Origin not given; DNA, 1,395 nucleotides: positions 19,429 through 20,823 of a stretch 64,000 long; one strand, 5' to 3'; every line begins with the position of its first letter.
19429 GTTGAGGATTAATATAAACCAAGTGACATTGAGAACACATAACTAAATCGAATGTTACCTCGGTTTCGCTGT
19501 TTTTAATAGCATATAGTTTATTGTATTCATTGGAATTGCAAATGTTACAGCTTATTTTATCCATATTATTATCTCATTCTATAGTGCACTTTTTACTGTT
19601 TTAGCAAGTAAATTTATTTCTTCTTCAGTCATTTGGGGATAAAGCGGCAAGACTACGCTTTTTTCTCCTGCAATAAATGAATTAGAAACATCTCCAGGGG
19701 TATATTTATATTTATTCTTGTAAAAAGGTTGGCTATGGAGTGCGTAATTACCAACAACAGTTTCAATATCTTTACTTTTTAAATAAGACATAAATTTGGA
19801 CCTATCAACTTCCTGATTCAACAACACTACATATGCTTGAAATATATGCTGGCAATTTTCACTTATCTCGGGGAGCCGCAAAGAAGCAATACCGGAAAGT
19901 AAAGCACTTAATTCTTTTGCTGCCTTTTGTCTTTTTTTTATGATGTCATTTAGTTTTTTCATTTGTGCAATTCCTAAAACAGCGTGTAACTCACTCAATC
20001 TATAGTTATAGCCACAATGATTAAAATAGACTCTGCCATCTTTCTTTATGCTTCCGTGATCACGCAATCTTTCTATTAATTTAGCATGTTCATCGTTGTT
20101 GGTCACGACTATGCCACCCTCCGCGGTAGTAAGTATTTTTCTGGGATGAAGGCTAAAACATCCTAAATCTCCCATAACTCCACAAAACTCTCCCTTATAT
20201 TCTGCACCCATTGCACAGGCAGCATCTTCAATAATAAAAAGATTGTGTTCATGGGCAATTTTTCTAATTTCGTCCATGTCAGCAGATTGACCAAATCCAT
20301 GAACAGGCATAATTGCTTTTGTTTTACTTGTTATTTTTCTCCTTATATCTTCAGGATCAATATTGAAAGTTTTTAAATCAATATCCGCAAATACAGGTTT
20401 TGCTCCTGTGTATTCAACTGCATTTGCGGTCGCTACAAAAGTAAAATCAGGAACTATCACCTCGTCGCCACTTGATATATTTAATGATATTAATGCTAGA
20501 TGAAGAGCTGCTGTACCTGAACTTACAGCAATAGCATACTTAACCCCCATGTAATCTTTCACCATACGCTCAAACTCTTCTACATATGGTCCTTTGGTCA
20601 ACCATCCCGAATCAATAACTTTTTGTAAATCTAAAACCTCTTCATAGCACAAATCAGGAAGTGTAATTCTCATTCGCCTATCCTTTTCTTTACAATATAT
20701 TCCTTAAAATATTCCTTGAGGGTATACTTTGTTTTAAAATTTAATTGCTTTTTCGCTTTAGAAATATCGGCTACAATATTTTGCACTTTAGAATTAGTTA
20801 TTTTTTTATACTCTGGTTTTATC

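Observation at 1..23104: An Arn-like lipid-linked aminopentose pathway that appears to feed four predicted GT-C transferases (two AftD-like giants and two ArnT-like proteins)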

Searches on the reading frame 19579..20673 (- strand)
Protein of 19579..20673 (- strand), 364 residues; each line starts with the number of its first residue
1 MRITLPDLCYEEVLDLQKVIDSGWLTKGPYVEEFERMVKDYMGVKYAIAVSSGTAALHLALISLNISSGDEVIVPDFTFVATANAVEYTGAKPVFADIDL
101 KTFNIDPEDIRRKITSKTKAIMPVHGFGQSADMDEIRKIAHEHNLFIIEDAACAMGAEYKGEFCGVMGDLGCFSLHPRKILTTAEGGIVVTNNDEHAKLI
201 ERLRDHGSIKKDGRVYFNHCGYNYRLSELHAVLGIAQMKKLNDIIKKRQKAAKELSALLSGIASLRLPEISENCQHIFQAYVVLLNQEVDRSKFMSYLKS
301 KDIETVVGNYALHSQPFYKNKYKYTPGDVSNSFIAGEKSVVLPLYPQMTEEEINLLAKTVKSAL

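Call 5: search_protein_families(library=pfam, proteins=[window:19579-20673:-], max_evalue=0.01)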
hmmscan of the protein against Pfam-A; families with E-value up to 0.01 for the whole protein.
window:19579-20673:- (364 aa): 5 families
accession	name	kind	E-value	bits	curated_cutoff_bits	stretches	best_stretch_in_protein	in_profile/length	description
PF01041.23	DegT_DnrJ_EryC1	-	2.2e-119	399.3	19.8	1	11-360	6-359/360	DegT/DnrJ/EryC1/StrS aminotransferase family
PF00155.27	Aminotran_1_2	-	2.1e-11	44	19.7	1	31-152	44-187/361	Aminotransferase class I and II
PF01053.26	Cys_Met_Meta_PP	-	3.7e-11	42.7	27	1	28-156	51-179/381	Cys/Met metabolism PLP-dependent enzyme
PF01212.27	Beta_elim_lyase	-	1.2e-08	35.1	27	1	29-257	32-263/288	Beta-eliminating lyase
PF00266.25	Aminotran_5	-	1.9e-08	34.2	21.5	1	31-354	45-369/371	Aminotransferase class-V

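Call 6: search_protein_families(library=ncbifam, proteins=[window:19579-20673:-], max_evalue=0.01)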
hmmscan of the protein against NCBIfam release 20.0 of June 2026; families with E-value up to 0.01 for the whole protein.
window:19579-20673:- (364 aa): 57 families (the best 25 are shown)
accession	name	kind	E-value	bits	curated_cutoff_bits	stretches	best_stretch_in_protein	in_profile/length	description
TIGR03588.1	PseC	equivalog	2.2e-94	316.5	423.5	1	16-363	17-379/380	UDP-4-amino-4,6-dideoxy-N-acetyl-beta-L-altrosamine transaminase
TIGR04181.1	NHT_00031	hypoth_equivalog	1e-86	291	420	1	4-325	4-342/359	LegC family aminotransferase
NF008658.2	PRK11658.1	equivalog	9.3e-81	271.4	631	1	5-361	9-374/379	UDP-4-amino-4-deoxy-L-arabinose aminotransferase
NF008687.0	PRK11706.1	equivalog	3.4e-78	263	375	1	7-362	8-372/375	dTDP-4-amino-4,6-dideoxygalactose transaminase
NF011936.0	PRK15407.1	equivalog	6.4e-66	222.8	423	2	17-207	50-251/440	lipopolysaccharide biosynthesis protein RfbH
TIGR02379.1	ECA_wecE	subfamily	1.1e-65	221.8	434.85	1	11-361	12-372/376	dTDP-4-amino-4,6-dideoxy-D-glucose transaminase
TIGR04427.1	PLP_DesI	equivalog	7.4e-62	209.7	650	1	16-361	38-380/390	dTDP-4-dehydro-6-deoxyglucose aminotransferase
NF041364.1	GntC_guanitoxin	equivalog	2.4e-12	46.4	415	1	48-151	63-174/356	guanitoxin biosynthesis PLP-dependent (S)-gamma-hydroxy-L-arginine cyclodehydratase GntC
NF005816.0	PRK07682.1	equivalog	3.2e-12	45.8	620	1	48-154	94-206/390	aminotransferase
NF006230.0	PRK08363.1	equivalog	3.6e-11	42.5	534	1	54-153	103-208/398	alanine aminotransferase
NF004975.0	PRK06348.1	equivalog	5.2e-11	42.2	549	1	45-165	90-215/384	pyridoxal phosphate-dependent aminotransferase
NF006569.0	PRK09082.1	subfamily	2.6e-10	39.9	420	1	36-150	82-202/386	methionine aminotransferase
NF006096.0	PRK08248.1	equivalog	3e-09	36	726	1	29-154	64-189/431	homocysteine synthase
NF005817.0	PRK07683.1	equivalog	6.6e-09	34.9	575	1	47-151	92-201/387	aminotransferase A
NF006095.0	PRK08247.1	equivalog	1.8e-08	33.6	585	1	27-151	51-174/369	methionine biosynthesis PLP-dependent protein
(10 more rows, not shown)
